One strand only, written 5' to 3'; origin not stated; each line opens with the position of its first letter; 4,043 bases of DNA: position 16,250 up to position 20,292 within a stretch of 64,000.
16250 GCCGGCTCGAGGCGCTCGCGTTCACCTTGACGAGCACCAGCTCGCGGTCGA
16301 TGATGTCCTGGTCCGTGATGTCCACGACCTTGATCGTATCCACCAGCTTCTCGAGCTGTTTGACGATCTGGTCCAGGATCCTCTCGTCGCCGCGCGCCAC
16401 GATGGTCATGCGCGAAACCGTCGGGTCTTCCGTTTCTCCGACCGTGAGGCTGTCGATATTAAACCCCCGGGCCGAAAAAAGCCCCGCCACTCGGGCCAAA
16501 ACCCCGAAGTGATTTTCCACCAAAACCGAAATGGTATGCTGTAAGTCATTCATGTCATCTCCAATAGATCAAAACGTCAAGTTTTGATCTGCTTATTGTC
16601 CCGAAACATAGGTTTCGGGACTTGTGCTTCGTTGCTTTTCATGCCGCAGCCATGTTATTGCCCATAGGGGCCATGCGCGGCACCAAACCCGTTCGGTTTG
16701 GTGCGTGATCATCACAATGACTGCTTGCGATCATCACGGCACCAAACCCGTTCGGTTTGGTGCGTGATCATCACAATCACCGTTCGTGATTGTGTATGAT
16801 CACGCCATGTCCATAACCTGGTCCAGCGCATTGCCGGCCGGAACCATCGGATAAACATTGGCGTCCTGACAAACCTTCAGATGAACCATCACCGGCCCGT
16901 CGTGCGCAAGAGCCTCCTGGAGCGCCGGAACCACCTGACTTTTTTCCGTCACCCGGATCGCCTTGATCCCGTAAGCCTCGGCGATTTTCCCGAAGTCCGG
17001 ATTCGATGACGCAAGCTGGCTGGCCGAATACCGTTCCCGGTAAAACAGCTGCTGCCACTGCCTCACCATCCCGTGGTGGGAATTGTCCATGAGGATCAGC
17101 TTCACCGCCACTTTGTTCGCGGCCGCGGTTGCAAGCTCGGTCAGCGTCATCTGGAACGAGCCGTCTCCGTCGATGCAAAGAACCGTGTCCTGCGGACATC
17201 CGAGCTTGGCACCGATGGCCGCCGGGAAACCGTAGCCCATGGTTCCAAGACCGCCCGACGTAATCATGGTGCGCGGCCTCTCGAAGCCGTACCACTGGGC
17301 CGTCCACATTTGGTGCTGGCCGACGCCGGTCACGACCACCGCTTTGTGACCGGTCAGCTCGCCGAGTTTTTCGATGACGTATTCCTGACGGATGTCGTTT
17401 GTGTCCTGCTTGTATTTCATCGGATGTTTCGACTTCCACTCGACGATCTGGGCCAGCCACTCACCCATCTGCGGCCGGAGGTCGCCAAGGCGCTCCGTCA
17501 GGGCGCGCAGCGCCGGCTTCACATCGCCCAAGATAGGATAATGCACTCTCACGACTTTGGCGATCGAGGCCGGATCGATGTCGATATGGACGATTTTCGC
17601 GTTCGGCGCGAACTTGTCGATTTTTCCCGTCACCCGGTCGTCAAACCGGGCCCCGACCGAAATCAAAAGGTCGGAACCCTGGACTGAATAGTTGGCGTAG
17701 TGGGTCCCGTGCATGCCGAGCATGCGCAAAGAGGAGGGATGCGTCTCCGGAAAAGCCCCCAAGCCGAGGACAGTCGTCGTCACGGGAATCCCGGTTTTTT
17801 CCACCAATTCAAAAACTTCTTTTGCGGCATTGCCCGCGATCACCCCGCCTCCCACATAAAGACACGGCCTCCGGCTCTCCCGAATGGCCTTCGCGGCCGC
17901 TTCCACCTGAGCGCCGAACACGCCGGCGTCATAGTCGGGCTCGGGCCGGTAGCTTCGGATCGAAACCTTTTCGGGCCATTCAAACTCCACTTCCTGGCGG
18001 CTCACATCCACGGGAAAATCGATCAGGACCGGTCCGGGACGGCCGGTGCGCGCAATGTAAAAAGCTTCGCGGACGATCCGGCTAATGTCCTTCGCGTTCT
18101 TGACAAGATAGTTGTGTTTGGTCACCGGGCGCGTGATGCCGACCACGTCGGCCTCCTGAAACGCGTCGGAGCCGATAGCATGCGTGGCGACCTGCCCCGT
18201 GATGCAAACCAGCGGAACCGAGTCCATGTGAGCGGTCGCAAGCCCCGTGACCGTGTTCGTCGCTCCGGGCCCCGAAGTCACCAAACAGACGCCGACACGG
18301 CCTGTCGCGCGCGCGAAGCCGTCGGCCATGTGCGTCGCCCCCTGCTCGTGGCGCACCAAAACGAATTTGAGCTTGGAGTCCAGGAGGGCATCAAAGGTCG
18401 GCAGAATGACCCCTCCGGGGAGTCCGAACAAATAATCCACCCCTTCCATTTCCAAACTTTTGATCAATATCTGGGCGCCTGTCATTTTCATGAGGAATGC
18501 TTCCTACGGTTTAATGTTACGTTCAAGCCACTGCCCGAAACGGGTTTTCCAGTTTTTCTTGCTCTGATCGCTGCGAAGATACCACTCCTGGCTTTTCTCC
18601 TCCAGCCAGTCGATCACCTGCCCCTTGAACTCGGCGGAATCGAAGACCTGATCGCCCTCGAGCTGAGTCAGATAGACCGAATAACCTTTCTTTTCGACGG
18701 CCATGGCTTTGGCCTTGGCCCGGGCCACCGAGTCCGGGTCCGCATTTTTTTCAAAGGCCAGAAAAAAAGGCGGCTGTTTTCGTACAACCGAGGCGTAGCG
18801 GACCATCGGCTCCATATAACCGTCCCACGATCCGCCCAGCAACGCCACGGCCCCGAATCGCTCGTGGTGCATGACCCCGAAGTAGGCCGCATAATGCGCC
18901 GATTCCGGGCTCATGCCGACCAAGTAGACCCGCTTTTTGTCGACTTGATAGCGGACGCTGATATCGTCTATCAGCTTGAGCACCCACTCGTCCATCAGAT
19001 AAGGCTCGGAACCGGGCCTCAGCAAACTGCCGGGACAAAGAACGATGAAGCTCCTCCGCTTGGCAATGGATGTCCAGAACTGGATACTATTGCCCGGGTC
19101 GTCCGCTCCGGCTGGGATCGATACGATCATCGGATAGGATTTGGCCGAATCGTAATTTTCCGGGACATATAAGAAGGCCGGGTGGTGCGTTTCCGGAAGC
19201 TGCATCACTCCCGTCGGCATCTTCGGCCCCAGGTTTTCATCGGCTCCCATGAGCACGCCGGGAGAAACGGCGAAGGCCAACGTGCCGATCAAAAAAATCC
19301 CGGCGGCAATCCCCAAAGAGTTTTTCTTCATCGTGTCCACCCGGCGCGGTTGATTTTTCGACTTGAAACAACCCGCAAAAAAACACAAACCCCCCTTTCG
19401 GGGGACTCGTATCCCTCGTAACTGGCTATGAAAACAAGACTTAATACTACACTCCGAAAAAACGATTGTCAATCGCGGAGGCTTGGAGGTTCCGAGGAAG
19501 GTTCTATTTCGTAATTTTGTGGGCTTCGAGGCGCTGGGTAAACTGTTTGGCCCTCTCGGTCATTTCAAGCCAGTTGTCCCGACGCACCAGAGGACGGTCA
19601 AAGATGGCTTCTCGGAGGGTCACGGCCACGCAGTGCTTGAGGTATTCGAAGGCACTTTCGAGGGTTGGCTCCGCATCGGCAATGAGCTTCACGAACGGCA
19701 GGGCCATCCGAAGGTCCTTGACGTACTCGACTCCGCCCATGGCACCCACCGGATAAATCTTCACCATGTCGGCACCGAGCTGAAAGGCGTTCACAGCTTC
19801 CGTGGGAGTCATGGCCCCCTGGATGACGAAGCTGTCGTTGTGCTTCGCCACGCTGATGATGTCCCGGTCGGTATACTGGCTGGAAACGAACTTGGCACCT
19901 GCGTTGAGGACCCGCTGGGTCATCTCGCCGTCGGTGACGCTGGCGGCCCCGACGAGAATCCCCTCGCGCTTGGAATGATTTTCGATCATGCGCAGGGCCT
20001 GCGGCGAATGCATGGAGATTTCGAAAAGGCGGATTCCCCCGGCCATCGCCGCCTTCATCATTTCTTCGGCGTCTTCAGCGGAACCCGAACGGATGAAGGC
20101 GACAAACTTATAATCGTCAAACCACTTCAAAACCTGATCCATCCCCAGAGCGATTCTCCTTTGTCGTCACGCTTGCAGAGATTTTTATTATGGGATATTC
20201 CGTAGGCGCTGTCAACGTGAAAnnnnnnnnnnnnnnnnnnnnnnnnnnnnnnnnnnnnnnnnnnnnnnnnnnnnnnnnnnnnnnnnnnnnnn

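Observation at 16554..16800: Unusual 246-bp ilvB-ilvN intercistronic spacer filled by a hairpin-rich repeated element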

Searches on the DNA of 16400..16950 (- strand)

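Call 7: search_rna_families(source=window, start=16400, end=16950, threshold=evalue, max_evalue=10)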
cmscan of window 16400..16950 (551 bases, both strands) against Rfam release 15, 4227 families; matches with E-value up to 10: 9.
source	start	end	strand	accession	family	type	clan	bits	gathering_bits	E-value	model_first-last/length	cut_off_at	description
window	16764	16803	-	RF03843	MIR2600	Gene; miRNA;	-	19.3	98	0.42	1-85/85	no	MIR2600 microRNA precursor family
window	16764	16803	+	RF03843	MIR2600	Gene; miRNA;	-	18.5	98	0.69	1-85/85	no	MIR2600 microRNA precursor family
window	16680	16815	-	RF02600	BASRCI27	Gene; sRNA;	-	18.4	59.8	0.12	1-167/167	no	Brucella sRNA CI27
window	16750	16807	-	RF01310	sR7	Gene; snRNA; snoRNA; CD-box;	-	17.9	37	0.11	1-57/57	no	Small nucleolar RNA sR7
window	16691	16741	-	RF01310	sR7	Gene; snRNA; snoRNA; CD-box;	-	17.5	37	0.14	1-57/57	no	Small nucleolar RNA sR7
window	16562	16596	+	RF00047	mir-2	Gene; miRNA;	-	17.1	45.5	1.8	1-72/72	no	mir-2 microRNA precursor family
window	16738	16804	-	RF01809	symR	Gene; antitoxin;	-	16.8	61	1.6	1-77/77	no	SymR antitoxin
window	16691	16738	-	RF01122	sR39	Gene; snRNA; snoRNA; CD-box;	-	14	50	0.54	1-56/56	no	Small nucleolar RNA sR39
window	16653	16722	-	RF00441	snoZ242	Gene; snRNA; snoRNA; CD-box;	-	13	90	1.3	1-198/198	no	Small nucleolar RNA Z242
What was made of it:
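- On Any Rfam family (riboswitch, T-box, leader, sRNA): On the spacer, only sub-threshold chance hits appeared (19 bits or less, against gathering scores of 37-98) (call 7).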

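Call 63: search_dna_similar(query=window:16554-16799:-, collection=plasmids, mode=distant, max_evalue=0.01)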
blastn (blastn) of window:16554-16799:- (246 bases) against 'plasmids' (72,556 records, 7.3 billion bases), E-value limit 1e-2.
No match.

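Call 64: search_dna_similar(query=window:16554-16799:-, collection=phages, mode=distant, max_evalue=0.01)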
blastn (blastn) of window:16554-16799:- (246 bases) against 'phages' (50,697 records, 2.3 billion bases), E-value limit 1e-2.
No match.
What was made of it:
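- Tried and rejected: Plasmids and phages gave no match (calls 63, 64).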

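Call 90: build_rna_model(alignment_id=A5, structure=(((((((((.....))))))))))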
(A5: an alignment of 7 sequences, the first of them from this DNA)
Model R1 built from alignment A5 (7 sequences, 23 columns); structure: as given.
model positions 23; base pairs 9; branch points 0; effective number of sequences 7; information 1.101 bits per position. Calibrated on 0.2 Mb of random sequence (short: E-values are rough).
structure used (alignment columns):
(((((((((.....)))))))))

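Call 91: build_rna_model(alignment_id=A7, structure=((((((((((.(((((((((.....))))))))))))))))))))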
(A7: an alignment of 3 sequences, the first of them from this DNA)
Model R2 built from alignment A7 (3 sequences, 44 columns); structure: as given.
model positions 44; base pairs 19; branch points 0; effective number of sequences 3; information 1.197 bits per position. Calibrated on 0.2 Mb of random sequence (short: E-values are rough).
structure used (alignment columns):
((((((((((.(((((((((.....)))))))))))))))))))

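Call 92: search_with_rna_model(model_id=R1, sources=[window, L003, L038, L025, L024, L026, L027, L028, L033, L036, L037, L007, L005, L006], max_evalue=10)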
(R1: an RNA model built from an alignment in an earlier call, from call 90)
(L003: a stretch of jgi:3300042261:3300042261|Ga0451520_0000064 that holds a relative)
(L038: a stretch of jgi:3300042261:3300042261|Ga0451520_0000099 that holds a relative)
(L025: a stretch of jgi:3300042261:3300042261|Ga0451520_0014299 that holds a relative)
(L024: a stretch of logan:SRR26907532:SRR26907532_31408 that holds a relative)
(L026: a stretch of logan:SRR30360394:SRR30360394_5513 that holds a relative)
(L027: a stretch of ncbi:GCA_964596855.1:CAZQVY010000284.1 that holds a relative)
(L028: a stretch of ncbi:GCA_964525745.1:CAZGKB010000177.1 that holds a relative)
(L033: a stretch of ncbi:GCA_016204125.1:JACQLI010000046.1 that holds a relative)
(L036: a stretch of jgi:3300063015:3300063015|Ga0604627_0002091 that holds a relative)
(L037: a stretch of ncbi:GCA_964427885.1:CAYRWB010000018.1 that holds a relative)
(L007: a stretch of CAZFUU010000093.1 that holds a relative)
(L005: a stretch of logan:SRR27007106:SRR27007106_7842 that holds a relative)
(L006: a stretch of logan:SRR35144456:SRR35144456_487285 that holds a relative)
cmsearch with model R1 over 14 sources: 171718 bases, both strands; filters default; matches with E-value up to 10: 15.
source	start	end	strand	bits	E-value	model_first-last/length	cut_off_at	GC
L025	2790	2812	-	34.9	1.7e-07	1-23/23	no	0.65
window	16681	16703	-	34.7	1.9e-07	1-23/23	no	0.57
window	16740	16762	-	34.7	1.9e-07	1-23/23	no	0.57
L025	2727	2749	-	32.3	1.1e-06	1-23/23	no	0.52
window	16772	16794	-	32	1.4e-06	1-23/23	no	0.48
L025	2528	2550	+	30.5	4e-06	1-23/23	no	0.61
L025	2560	2582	+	29.9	6.1e-06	1-23/23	no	0.61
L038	9808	9830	+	28.9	1.2e-05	1-23/23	no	0.57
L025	2681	2703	+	27.4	3.6e-05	1-23/23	no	0.43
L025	2599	2621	+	20.8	0.0042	1-23/23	no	0.61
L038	20495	20511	-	12.4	1.8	4-20/23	no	0.41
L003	17577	17595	+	10.6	6.3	1-23/23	no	0.47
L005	11023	11041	+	10.6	6.3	1-23/23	no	0.47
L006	7716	7734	+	10.6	6.3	1-23/23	no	0.47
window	29571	29592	-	10.5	6.9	1-23/23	no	0.64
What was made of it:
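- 16680..16704 (-): Hairpin B', an exact second copy of B. Model R1 hit, E = 1.9e-7 (call 92).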

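Call 93: search_with_rna_model(model_id=R2, sources=[window, L003, L038, L025, L024, L026, L027, L028, L033, L036, L037, L007, L005, L006], max_evalue=10)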
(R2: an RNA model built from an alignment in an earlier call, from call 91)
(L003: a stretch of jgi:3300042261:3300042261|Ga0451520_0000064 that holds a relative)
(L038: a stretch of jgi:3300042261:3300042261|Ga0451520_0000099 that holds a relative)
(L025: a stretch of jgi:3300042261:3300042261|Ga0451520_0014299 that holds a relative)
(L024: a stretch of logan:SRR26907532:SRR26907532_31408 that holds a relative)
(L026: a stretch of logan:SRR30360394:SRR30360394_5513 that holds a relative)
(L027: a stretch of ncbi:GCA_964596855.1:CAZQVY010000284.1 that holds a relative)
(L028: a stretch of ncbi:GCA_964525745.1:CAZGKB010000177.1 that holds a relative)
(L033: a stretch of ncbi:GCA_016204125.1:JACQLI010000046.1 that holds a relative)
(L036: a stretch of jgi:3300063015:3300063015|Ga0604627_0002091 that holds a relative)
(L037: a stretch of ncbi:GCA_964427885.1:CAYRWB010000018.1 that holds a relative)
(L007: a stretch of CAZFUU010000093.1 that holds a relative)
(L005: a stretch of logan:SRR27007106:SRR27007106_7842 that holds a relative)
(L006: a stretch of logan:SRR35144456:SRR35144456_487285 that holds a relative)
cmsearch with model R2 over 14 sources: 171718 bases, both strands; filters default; matches with E-value up to 10: 10.
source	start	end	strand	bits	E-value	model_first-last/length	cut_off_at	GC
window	16762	16805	-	73.3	1.6e-20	1-44/44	no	0.48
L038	9797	9840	+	72.3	3.3e-20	1-44/44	no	0.52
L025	2517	2560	+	69.6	2.5e-19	1-44/44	no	0.45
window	16762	16805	+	41.1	4.2e-10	1-44/44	no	0.48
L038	9797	9840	-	40.1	8.5e-10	1-44/44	no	0.52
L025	2517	2560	-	33.1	1.6e-07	1-44/44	no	0.45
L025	2749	2790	-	18.9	0.0062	1-44/44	no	0.57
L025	2680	2703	+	13.9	0.26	8-37/44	no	0.46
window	16703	16739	-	13.2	0.45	1-44/44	no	0.51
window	16703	16739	+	11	2.3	1-44/44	no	0.51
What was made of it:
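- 16762..16805 (-): Hairpin A. The outer 10-bp stem is 16796-16805 with 16762-16771. There is a bulged A at 16795. The inner 9-bp stem is 16786-16794 with 16772-16780. The loop is GAACG on the mRNA (16781-16785). The last ilvB codon and the TGA stop lie in the 5' arm. Model R2 finds it only at these three places in 171.7 kb (call 93).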

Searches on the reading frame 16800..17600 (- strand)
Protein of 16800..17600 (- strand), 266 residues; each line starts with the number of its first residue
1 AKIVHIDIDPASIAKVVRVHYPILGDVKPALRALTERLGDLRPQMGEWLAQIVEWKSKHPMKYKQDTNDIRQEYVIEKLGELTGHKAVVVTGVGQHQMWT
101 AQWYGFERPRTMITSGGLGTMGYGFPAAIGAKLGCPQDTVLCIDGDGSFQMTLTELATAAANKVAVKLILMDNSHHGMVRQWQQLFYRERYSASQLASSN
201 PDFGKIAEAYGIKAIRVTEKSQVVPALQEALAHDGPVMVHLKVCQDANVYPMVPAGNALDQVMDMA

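Call 78: find_homologous_proteins(query=window:16800-17600:-, max_evalue=1e-60)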
Query window:16800-17600:- (266 aa): 3238 proteins with E <= 1e-60 among 8000 candidates; the best 120 are listed.
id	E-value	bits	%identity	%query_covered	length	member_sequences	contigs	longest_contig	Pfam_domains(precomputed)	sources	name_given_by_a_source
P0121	6.0e-131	454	73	100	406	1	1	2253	PF02775.27,PF00205.29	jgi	-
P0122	4.4e-124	431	70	100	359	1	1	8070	PF02775.27,PF00205.29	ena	-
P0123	6.2e-123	427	70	100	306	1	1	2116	PF02775.27,PF00205.29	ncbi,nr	ncbi:MAG: acetolactate synthase large subunit, partial [Candidatus Omnitrophica bacterium]|nr:acetol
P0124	1.3e-122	426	68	100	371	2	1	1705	PF02775.27,PF00205.29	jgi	jgi:acetolactate synthase-1/2/3 large subunit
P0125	2.2e-120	419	68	100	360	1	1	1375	PF02775.27,PF00205.29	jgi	jgi:acetolactate synthase-1/2/3 large subunit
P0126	1.4e-119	416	68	100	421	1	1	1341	PF02775.27,PF00205.29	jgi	jgi:acetolactate synthase-1/2/3 large subunit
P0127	2.0e-118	413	69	100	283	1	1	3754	PF02775.27,PF00205.29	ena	-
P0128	1.1e-115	404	65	100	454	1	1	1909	PF02775.27,PF00205.29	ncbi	-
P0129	2.3e-115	403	66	100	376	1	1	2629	PF02775.27,PF00205.29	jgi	jgi:acetolactate synthase I/II/III large subunit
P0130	2.6e-112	392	64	100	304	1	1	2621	PF02775.27,PF00205.29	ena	-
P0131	3.4e-112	392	63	100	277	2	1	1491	PF02775.27,PF00205.29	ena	-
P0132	3.9e-110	385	64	100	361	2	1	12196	PF02775.27,PF00205.29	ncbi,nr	ncbi:MAG: acetolactate synthase large subunit, partial [Candidatus Omnitrophica bacterium]|nr:acetol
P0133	1.7e-107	377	63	100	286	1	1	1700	PF02775.27,PF00205.29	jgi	jgi:acetolactate synthase-1/2/3 large subunit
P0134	5.0e-106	372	62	100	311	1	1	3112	PF02775.27,PF00205.29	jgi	-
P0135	3.3e-105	369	71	83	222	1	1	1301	PF02775.27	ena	-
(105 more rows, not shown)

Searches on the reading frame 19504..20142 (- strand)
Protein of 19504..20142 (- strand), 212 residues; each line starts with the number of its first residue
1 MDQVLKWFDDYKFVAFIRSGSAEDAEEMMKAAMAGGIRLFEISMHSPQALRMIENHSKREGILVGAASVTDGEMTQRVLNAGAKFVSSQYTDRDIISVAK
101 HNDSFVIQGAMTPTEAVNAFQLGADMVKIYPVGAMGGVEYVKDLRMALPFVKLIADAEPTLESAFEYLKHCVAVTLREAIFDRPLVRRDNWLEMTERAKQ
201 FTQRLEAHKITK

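Call 53: search_protein_families(library=pfam, proteins=[window:19504-20142:-])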
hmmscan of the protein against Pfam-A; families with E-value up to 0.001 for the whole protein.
window:19504-20142:- (212 aa): 1 family
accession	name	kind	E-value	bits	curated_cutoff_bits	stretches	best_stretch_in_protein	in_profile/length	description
PF01081.25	Aldolase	-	4.6e-25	88.7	27.8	1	11-174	8-172/196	KDPG and KHG aldolase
